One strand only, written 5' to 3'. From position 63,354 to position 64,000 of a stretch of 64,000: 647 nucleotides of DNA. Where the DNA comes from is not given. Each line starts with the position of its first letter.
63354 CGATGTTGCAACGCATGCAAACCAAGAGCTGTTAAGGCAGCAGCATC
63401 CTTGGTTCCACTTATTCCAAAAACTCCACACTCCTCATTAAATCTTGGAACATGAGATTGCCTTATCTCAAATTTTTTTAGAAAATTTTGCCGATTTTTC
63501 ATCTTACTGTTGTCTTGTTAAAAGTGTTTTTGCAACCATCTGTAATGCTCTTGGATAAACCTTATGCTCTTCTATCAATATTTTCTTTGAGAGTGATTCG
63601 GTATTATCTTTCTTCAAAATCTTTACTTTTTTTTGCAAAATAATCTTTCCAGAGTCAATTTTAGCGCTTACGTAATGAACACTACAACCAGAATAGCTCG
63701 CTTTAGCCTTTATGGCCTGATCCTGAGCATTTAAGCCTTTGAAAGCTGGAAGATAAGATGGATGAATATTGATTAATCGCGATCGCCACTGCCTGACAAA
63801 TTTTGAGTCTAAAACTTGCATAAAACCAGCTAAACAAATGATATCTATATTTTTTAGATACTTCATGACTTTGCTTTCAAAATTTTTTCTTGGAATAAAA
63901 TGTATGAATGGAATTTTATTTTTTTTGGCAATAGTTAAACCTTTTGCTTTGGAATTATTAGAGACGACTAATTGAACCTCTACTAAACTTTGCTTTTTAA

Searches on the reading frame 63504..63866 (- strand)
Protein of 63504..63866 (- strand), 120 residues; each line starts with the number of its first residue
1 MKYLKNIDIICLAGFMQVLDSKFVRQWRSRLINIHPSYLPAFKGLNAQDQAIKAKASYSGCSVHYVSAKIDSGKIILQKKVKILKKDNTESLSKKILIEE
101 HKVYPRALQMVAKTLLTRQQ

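Call 79: search_protein_families(library=pfam, proteins=[window:63504-63866:-], max_evalue=0.0001)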
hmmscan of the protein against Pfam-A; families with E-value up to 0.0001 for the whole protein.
window:63504-63866:- (120 aa): 1 family
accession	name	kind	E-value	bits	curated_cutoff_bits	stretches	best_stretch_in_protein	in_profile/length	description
PF00551.24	Formyl_trans_N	-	2.4e-34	119.1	26.1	1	6-108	79-181/181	Formyl transferase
